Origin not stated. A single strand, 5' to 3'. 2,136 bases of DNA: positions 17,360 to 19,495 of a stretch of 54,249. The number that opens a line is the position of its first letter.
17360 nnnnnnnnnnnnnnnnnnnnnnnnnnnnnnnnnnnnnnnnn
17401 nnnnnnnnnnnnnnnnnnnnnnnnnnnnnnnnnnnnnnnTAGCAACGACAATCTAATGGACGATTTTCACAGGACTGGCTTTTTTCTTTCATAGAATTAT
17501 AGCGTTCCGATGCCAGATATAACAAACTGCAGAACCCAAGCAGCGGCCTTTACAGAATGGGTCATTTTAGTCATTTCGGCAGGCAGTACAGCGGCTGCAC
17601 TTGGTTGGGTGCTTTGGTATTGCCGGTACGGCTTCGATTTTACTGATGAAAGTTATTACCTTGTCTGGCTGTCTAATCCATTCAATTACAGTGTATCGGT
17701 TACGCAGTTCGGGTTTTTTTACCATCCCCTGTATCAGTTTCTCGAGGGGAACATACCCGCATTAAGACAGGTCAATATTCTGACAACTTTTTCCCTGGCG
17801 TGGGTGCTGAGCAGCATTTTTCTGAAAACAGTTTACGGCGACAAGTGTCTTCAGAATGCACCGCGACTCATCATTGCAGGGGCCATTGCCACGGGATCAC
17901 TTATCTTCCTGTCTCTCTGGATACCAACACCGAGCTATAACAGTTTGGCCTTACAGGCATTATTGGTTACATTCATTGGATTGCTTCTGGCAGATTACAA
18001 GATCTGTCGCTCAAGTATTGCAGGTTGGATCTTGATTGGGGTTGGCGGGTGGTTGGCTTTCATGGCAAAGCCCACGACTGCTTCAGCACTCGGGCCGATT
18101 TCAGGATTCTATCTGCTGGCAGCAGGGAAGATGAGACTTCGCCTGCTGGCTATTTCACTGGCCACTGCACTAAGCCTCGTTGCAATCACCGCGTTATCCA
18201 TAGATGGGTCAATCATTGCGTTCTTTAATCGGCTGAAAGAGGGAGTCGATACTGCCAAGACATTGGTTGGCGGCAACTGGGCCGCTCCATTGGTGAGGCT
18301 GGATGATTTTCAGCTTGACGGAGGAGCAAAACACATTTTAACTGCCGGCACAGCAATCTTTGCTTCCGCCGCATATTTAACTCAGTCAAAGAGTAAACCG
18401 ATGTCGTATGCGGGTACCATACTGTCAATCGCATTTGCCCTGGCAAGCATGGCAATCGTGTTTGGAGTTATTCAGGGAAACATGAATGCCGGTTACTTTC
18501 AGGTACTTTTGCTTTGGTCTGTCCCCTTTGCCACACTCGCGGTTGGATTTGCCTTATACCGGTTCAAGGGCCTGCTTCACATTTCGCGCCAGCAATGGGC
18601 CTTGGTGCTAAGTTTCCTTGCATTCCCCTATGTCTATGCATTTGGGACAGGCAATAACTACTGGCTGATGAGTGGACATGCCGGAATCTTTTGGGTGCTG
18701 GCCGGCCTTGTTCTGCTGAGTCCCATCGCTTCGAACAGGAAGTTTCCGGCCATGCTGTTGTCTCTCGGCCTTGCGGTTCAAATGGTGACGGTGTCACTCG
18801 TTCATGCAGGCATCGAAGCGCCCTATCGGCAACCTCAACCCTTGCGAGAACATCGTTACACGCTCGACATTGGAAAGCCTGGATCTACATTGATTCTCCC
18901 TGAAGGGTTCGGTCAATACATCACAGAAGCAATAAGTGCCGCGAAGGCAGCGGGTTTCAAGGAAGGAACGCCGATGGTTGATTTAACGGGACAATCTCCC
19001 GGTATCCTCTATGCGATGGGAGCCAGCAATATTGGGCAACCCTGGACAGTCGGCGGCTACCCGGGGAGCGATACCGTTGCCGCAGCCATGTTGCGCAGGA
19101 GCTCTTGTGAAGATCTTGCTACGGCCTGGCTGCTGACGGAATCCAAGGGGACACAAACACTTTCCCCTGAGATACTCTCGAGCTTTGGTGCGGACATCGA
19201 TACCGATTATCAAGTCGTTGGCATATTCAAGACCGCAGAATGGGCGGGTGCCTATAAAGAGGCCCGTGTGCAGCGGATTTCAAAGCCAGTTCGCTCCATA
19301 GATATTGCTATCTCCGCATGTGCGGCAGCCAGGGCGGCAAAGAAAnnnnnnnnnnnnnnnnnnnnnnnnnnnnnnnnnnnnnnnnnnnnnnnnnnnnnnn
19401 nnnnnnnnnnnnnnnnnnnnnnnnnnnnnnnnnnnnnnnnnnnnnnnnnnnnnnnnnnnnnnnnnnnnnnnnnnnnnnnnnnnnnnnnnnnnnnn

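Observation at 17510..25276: Translationally coupled nine-gene module with Arn/Gtr-like logic: a candidate undescribed periplasmic amino-sugar decoration system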

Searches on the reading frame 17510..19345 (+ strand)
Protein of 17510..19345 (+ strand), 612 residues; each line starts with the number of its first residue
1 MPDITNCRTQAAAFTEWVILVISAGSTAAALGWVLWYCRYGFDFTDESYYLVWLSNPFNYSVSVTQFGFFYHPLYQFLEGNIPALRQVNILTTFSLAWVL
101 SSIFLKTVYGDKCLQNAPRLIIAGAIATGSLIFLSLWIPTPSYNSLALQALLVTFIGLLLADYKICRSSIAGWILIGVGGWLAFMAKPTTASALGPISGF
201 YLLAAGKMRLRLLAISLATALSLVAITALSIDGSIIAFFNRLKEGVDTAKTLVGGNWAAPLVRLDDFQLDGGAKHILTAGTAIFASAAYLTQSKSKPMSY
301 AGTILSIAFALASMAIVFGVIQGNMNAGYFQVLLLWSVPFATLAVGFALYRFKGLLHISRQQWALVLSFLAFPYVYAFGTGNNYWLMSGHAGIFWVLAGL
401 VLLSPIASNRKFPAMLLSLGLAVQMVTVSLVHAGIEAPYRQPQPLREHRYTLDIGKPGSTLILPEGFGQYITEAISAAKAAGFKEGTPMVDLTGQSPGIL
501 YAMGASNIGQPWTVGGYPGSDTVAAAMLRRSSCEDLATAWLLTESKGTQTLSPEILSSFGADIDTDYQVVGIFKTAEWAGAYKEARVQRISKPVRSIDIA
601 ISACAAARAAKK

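Call 3: search_protein_families(library=pfam, proteins=[window:17510-19345:+], max_evalue=0.01)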
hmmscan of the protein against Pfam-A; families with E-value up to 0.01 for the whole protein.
window:17510-19345:+ (612 aa): 0 families

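Call 4: search_protein_families(library=ncbifam, proteins=[window:17510-19345:+], max_evalue=0.01)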
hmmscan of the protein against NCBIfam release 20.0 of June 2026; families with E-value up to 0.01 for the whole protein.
window:17510-19345:+ (612 aa): 0 families

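Call 9: find_homologous_proteins(query=window:17510-19345:+)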
Query window:17510-19345:+ (612 aa): 971 proteins with E <= 0.001 among 8000 candidates; the best 120 are listed.
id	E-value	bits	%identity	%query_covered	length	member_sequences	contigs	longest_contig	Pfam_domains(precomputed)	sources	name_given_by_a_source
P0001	9.9e-285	964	95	75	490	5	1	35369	-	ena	-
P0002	2.9e-264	897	67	100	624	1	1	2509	-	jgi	jgi:hypothetical protein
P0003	9.9e-262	888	66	100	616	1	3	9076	-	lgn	-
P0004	4.9e-249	846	62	100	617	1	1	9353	-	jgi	jgi:hypothetical protein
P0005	3.1e-248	844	63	99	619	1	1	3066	-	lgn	-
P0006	2.1e-247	841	62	99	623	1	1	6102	-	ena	-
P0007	2.5e-247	841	65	98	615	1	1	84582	-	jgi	jgi:hypothetical protein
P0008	1.8e-246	838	62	100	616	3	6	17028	-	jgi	jgi:hypothetical protein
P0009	1.8e-246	838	63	100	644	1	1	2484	-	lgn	-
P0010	1.8e-246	838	62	100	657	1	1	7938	-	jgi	jgi:hypothetical protein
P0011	4.1e-246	837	65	97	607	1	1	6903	-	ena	-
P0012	4.7e-246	836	63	99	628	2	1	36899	-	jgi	jgi:fumarate reductase subunit D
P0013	4.0e-244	830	62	100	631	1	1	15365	-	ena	-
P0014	5.8e-244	830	62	100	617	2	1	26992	-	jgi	jgi:hypothetical protein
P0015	1.5e-242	825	61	99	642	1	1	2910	-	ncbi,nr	ncbi:MAG: hypothetical protein NTU74_18010 [Deltaproteobacteria bacterium]|nr:hypothetical protein [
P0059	6.0e-214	730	56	96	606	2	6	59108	-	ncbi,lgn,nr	ncbi:MAG: hypothetical protein U1E04_16535 [Hylemonella sp.]|nr:hypothetical protein [Hylemonella sp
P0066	2.3e-210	719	55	100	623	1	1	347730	-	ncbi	ncbi:conserved membrane hypothetical protein [Gammaproteobacteria bacterium]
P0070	6.5e-208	710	57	97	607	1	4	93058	-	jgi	jgi:hypothetical protein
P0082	1.4e-199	683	53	100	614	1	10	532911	-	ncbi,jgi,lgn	-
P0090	1.8e-191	656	53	97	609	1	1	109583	-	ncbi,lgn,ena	-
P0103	1.5e-186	640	49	99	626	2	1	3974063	-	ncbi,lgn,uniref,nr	ncbi:hypothetical protein [Paraburkholderia hospita]|uniref:hypothetical protein n=1 Tax=Paraburkhol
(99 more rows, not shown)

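Call 10: search_solved_structures(query=window:17510-19345:+, max_evalue=10)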
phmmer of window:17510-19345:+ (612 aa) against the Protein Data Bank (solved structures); distinct sequences matched with E-value up to 10: 14.
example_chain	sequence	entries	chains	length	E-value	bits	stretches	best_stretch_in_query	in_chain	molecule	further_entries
8hbd_R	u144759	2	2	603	0.022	16.8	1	93-147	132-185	Endothelin receptor type B,Endothelin receptor type B,Oplophorus-luciferin 2-monooxygenase | Endothelin receptor type B,Oplophorus-luciferin 2-monooxygenase cat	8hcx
8iy5_R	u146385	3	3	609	0.023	16.7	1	93-147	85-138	Endothelin type B receptor | Endothelin receptor type B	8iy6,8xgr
8hcq_R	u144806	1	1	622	0.026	16.6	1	80-146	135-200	Endothelin-1 receptor,Oplophorus-luciferin 2-monooxygenase catalytic subunit chimera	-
8xwp_R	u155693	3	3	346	0.03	16.4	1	93-147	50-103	Endothelin receptor type B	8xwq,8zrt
8xve_R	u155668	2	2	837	0.034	16.2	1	93-147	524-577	Exo-alpha-sialidase,Endothelin receptor type B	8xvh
5gli_A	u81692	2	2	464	0.034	16.2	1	93-147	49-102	Endothelin Receptor Subtype-B | Endothelin B receptor,Endolysin,Endothelin B receptor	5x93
5glh_A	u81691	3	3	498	0.038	16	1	93-147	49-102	Endothelin Receptor Subtype-B | Endothelin receptor type B,Endolysin,Endothelin receptor type B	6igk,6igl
6lry_A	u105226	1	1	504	0.039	16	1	93-147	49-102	Endothelin receptor type B,Endolysin,Endothelin receptor type B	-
5xpr_A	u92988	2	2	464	0.045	15.8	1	93-147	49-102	Endothelin B receptor,Endolysin,Endothelin B receptor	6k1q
8xvi_R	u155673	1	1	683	0.049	15.6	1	88-146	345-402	Endoglucanase H,Endothelin-1 receptor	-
8xvj_R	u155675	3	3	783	0.057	15.4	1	88-146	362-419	Endoglucanase H,Endothelin-1 receptor,Soluble cytochrome b562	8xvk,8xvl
9kdf_R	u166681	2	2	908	0.1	14.6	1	93-147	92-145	Calcineurin-fusion endothelin receptor type-B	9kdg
6oxc_A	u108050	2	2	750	0.12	14.4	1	464-555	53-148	Methylmalonyl-CoA mutase large subunit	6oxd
2yuz_A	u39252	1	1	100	1.7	10.5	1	480-555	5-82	Myosin-binding protein C, slow-type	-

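Call 14: find_encoding_contigs(protein=P0103, flank=10000, max_places=2)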
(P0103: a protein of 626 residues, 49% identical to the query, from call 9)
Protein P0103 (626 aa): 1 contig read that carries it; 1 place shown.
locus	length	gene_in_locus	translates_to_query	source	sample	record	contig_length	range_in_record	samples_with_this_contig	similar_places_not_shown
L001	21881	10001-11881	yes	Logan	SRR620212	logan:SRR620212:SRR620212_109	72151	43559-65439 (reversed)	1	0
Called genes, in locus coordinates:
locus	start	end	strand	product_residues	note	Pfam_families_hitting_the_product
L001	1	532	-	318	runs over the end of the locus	PF01073:3Beta_HSD, PF01370:Epimerase, PF04321:RmlD_sub_bind, PF05368:NmrA (faint), PF13460:NAD_binding_10, PF16363:GDP_Man_Dehyd, PF07993:NAD_binding_4, PF02719:Polysacc_synt_2 (weak)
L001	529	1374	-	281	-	PF00535:Glycos_transf_2, PF13641:Glyco_tranf_2_3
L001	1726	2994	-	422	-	-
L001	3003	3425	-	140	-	-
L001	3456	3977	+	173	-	-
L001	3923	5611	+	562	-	PF00535:Glycos_transf_2, PF10111:Glyco_tranf_2_2, PF13641:Glyco_tranf_2_3 (weak), PF00535:Glycos_transf_2, PF10111:Glyco_tranf_2_2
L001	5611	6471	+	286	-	PF01370:Epimerase, PF04321:RmlD_sub_bind, PF16363:GDP_Man_Dehyd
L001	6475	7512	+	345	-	PF01370:Epimerase, PF02719:Polysacc_synt_2, PF04321:RmlD_sub_bind, PF05368:NmrA, PF01073:3Beta_HSD, PF13460:NAD_binding_10, PF16363:GDP_Man_Dehyd, PF08485:Polysacc_syn_2C, +3 more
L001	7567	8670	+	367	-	PF02350:Epimerase_2, PF13579:Glyco_trans_4_4 (faint)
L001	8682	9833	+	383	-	PF05711:TylF, PF13578:Methyltransf_24 (weak)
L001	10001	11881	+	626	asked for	-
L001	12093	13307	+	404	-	PF01609:DDE_Tnp_1 (faint)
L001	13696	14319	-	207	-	PF02353:CMAS (weak), PF13489:Methyltransf_23, PF05175:MTS (weak), PF13847:Methyltransf_31, PF08241:Methyltransf_11, PF08242:Methyltransf_12, PF13649:Methyltransf_25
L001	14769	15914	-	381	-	PF01041:DegT_DnrJ_EryC1, PF01212:Beta_elim_lyase (faint), PF00155:Aminotran_1_2 (weak), PF00266:Aminotran_5 (weak)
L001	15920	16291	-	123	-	PF00892:EamA, PF10639:TMEM234 (weak)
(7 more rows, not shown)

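Call 15: find_encoding_contigs(protein=P0082, flank=10000, max_places=2)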
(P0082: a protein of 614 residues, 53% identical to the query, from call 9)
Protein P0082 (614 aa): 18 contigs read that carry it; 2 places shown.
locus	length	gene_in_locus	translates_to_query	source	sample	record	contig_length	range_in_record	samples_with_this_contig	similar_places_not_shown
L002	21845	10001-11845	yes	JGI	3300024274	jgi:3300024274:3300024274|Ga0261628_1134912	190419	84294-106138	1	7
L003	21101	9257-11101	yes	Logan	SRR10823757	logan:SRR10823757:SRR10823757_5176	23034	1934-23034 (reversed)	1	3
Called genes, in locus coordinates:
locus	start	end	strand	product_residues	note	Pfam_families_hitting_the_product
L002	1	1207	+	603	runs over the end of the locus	PF13522:GATase_6, PF13537:GATase_7, PF00733:Asn_synthase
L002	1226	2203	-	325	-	PF13524:Glyco_trans_1_2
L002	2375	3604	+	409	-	PF04932:Wzy_C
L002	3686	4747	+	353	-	PF01408:GFO_IDH_MocA, PF03447:NAD_binding_3, PF02894:GFO_IDH_MocA_C, PF22725:GFO_IDH_MocA_C3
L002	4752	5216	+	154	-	PF25084:LbH_EIF2B (weak), PF00132:Hexapep, PF25087:GMPPB_C (weak), PF00132:Hexapep (weak), PF14602:Hexapep_2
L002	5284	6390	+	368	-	PF01041:DegT_DnrJ_EryC1, PF01212:Beta_elim_lyase, PF00155:Aminotran_1_2, PF00266:Aminotran_5 (weak)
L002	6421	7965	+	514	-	PF01943:Polysacc_synt, PF13440:Polysacc_synt_3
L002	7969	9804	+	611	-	PF13522:GATase_6, PF13537:GATase_7, PF00733:Asn_synthase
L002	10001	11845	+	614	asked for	-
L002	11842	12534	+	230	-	PF08889:WbqC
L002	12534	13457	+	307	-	PF00535:Glycos_transf_2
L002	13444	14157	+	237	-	PF00551:Formyl_trans_N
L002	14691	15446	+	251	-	PF13489:Methyltransf_23, PF08241:Methyltransf_11, PF08242:Methyltransf_12, PF13649:Methyltransf_25, PF13847:Methyltransf_31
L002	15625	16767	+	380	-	PF01041:DegT_DnrJ_EryC1, PF00155:Aminotran_1_2, PF00266:Aminotran_5 (weak)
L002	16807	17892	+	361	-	PF13524:Glyco_trans_1_2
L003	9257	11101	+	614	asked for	-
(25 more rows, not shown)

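Call 22: find_related_loci(query=A1, collection=genome_contigs, flank=10000)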
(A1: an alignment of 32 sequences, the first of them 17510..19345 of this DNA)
Query A1 (612 aa) in genome_contigs; peptide patterns used: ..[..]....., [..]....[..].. (x = any residue, [..] = any of these).
167 stretches matched a pattern; 123 encode a relative of the query (tblastn E <= 1e-3); the best 80 are kept; 80 distinct loci.
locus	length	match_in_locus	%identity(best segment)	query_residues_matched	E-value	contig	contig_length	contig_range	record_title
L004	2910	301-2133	61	4-611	0e+0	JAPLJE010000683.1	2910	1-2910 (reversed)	MAG: Deltaproteobacteria bacterium isolate LacPavin_0818_WC45_MAG_50_7 LacPavin_0818_WC45_scaffold_350765, whole genome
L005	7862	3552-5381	55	4-612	0e+0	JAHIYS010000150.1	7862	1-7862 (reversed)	MAG: Gammaproteobacteria bacterium isolate Modern_marine.mb.132 Modern_marine.mb.132_k141_1539988, whole genome shotgun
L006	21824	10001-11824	55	4-612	0e+0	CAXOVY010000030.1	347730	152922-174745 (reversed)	Gammaproteobacteria bacterium strain GD-1 genome assembly, contig: GAMM_Contig_4, whole genome shotgun sequence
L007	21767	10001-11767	56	27-612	0e+0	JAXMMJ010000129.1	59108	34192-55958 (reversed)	MAG: Hylemonella sp. isolate NC_metabat.bin.5 k141_131793, whole genome shotgun sequence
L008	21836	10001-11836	53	4-612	0e+0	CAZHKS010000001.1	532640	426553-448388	MAG TPA_asm: uncultured Thiobacillus sp. isolate binchicken_co284_118 genome assembly, contig: NODE_12_length_532640_cov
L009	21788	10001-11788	53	16-611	0e+0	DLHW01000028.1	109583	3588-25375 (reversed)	MAG TPA_asm: Methylococcaceae bacterium UBA7658 UBA7658_contig_10264, whole genome shotgun sequence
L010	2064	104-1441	57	167-612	1e-180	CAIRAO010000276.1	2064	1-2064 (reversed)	MAG: uncultured Gallionellaceae bacterium isolate A2_bin-0123 genome assembly, contig: bin-0123:276/492, whole genome sh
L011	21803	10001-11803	46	11-611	2e-164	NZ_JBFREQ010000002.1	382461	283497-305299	Variovorax sp. M-6 SCAFFOLD_1, whole genome shotgun sequence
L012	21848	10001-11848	46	8-612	5e-164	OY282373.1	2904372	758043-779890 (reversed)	MAG: uncultured Nitrospirales bacterium genome assembly, chromosome: 1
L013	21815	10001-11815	45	6-611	5e-160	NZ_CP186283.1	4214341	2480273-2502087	Pseudomonas sp. MAC6 chromosome, complete genome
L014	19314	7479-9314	48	2-608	2e-180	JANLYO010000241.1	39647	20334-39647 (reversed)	MAG: Rhodoferax sp. isolate OTE_14_metabat.29 OTE_14_k141_3475862, whole genome shotgun sequence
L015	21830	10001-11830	44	6-612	2e-158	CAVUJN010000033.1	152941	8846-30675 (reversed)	MAG: uncultured beta proteobacterium isolate MFD04716.bin.1.408 genome assembly, contig: contig_8952, whole genome shotg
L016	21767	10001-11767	46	19-608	4e-155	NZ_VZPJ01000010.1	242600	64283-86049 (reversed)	Pseudomonas brassicacearum subsp. brassicacearum strain CCUG 51508 contig_0000010, whole genome shotgun sequence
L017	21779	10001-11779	44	15-608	1e-152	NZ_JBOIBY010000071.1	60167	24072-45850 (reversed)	MAG: Pseudomonas sp. isolate TC-B2_maxbin2.bin.2 k127_199992, whole genome shotgun sequence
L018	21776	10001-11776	53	18-608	0e+0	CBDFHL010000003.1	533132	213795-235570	MAG: Methyloglobulus sp. isolate 3a41a94e-4880-4ab6-9133-cb57dd0d4b1b genome assembly, contig: contig_3, whole genome sh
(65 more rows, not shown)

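Call 23: predict_structure(alignment_id=A1)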
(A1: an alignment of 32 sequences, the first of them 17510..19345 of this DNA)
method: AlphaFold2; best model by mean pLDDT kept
length: 612 residues; sequences in the alignment: 32
mean_pLDDT: 88.6   pTM: 0.91
mean pLDDT of the five models: 88.6, 87.3, 87.1, 86.0, 84.7
residues with pLDDT >= 90: 381; 70-90: 191; 50-70: 28; < 50: 12
segments of 3 or more residues with pLDDT < 50: 1-8, 512-514
pLDDT, mean of each block of 10 residues (from residue 1): 43 79 95 95 85 86 86 94 96 98 94 86 97 87 94 98 95 98 93 94 94 96 95 92 83 57 72 92 96 89 92 93 82 94 92 85 95 89 85 96 87 92 96 89 90 87 93 95 92 85 83 59 85 92 81 87 94 86 86 95 91 63
secondary structure, 60 per line:
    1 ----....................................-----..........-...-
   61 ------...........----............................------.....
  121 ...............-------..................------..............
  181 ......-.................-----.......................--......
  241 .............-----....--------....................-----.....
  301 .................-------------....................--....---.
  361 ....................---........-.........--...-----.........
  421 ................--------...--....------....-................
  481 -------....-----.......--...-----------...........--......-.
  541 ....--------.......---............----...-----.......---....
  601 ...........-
elements in order: H5-39 H46-55 H67-77 H82-109 H116-135 H143-160 H167-186 H188-204 H210-232 H235-253 H259-262 H271-290 H296-317 H331-350 H353-356 H360-380 H384-391 H393-401 H412-436 E450-453 E460-463 H465-480 E488-491 H497-503 E506-508 H520-530 H533-538 E540-544 H553-559 H563-566 E567-574 E587-593 H597-611

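Call 26: fold_search(model_id=the predicted structure, library=pdb)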
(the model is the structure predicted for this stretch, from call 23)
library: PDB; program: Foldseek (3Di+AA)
matches with E <= 10: 619; with E <= 0.001: 2
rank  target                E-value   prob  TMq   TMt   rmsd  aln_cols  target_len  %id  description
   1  8b6l_I                4.0e-04  1.00  0.41  0.37  19.9       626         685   13  Subtomogram average of the human Sec61-TRAP-OSTA-translocon (released 2022-12-07)
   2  6ftg_5                6.6e-04  1.00  0.44  0.42  18.1       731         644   12  Subtomogram average of OST-containing ribosome-translocon complexes from canine rough microsomal membranes (released 2018-03-21)
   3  9n9j_I                1.9e-03  1.00  0.40  0.36  20.6       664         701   12  Structure of a GRP94 folding intermediate engaged with a CCDC134- and FKBP11-bound secretory translocon (released 2025-11-19)
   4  8if8_B                2.7e-03  0.92  0.24  0.24  21.9       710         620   12  Arabinosyltransferase AftA (released 2023-05-31)
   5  6s7t_A                2.9e-03  1.00  0.38  0.34  19.0       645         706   12  Cryo-EM structure of human oligosaccharyltransferase complex OST-B (released 2019-12-18)
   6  6s7o_A                6.3e-03  1.00  0.41  0.38  18.5       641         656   12  Cryo-EM structure of human oligosaccharyltransferase complex OST-A (released 2019-12-18)
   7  6c26_A                6.8e-03  1.00  0.42  0.40  15.9       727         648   13  The Cryo-EM structure of a eukaryotic oligosaccharyl transferase complex (released 2018-01-31)
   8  7bvh_A                8.4e-03  0.99  0.28  0.18  18.5       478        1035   14  Crystal structure of arabinosyltransferase EmbC2-AcpM2 complex from Mycobacterium smegmatis complexed with di-arabinos (released 2020-04-29)
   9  8if8_C                9.2e-03  0.85  0.25  0.25  21.7       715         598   12  Arabinosyltransferase AftA (released 2023-05-31)
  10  6t1z                  1.3e-02  0.38  0.13  0.17  23.1       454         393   13  LmrP from L. lactis, in an outward-open conformation, bound to Hoechst 33342 (released 2020-07-29)
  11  7wsn_A                1.5e-02  0.15  0.09  0.11  24.9       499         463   13  Cryo-EM structure of human glucose transporter GLUT4 bound to cytochalasin B in detergent micelles (released 2022-05-18)
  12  6kkl                  1.6e-02  0.44  0.11  0.15  21.4       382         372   15  Crystal structure of Drug:Proton Antiporter-1 (DHA1) Family SotB, in the inward conformation (H115N mutant) (released 2020-07-29)
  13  7c77_B                1.6e-02  0.41  0.14  0.16  25.1       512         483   12  Cryo-EM structure of mouse TLR3 in complex with UNC93B1 (released 2021-01-06)
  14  7c76_B                1.7e-02  0.33  0.13  0.15  25.0       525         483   10  Cryo-EM structure of human TLR3 in complex with UNC93B1 (released 2021-01-06)
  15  8hpk_A                1.8e-02  0.21  0.11  0.14  22.3       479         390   14  Crystal structure of the bacterial oxalate transporter OxlT in an oxalate-bound occluded form (released 2023-02-15)
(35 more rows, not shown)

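Call 27: search_protein_families(library=pfam, alignment_id=A1, max_evalue=10)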
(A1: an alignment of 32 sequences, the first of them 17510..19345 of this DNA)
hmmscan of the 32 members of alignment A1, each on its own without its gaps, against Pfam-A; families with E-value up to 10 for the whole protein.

A. member 1, window:17510-19345:+ (612 aa): 0 families

B. families by the number of members that match (of 32 scanned): 9 families
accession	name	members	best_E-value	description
PF16357.10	PepSY_TM_like_2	3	0.83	Putative PepSY_TM-like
PF20176.3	DUF6541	1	0.00011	Family of unknown function (DUF6541)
PF17247.7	DUF5316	1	0.039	Family of unknown function (DUF5316)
PF18751.7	Ploopntkinase3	1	0.12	P-loop Nucleotide Kinase3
PF04193.19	PQ-loop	1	0.12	PQ loop repeat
PF16710.10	CTXphi_pIII-N1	1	0.15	N-terminal N1 domain of Vibrio phage CTXphi pIII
PF14987.11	NADHdh_A3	1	0.36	NADH dehydrogenase 1 alpha subcomplex subunit 3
PF11346.13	DUF3149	1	0.36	Protein of unknown function (DUF3149)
PF23906.1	DUF7248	1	0.76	Family of unknown function (DUF7248)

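Call 32: find_encoding_contigs(protein=P0007, flank=10000, max_places=1)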
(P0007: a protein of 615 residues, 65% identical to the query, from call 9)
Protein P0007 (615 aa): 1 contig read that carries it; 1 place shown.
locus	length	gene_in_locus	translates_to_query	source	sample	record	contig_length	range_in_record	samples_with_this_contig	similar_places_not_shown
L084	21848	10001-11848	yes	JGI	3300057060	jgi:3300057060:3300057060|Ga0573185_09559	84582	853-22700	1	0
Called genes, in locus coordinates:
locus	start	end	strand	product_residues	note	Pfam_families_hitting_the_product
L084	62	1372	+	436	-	PF04932:Wzy_C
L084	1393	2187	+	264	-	PF00535:Glycos_transf_2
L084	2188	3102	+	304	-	PF00535:Glycos_transf_2, PF13641:Glyco_tranf_2_3, PF13632:Glyco_trans_2_3 (weak)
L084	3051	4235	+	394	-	PF01075:Glyco_transf_9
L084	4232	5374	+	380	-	PF13439:Glyco_transf_4, PF20706:GT4-conflict, PF00534:Glycos_transf_1, PF13692:Glyco_trans_1_4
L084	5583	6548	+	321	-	PF00852:Glyco_transf_10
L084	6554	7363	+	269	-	PF00535:Glycos_transf_2, PF10111:Glyco_tranf_2_2, PF13641:Glyco_tranf_2_3, PF05679:CHGN (faint), PF02709:Glyco_transf_7C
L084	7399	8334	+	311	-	PF07670:Gate (faint)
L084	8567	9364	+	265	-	PF02567:PhzC-PhzF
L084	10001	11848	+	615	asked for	-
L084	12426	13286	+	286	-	PF00132:Hexapep (faint)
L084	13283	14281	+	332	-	PF00535:Glycos_transf_2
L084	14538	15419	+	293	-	PF13489:Methyltransf_23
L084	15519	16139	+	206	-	PF02353:CMAS (weak), PF13489:Methyltransf_23, PF13847:Methyltransf_31, PF08241:Methyltransf_11, PF08242:Methyltransf_12, PF13649:Methyltransf_25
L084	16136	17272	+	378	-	PF01041:DegT_DnrJ_EryC1, PF00155:Aminotran_1_2 (faint)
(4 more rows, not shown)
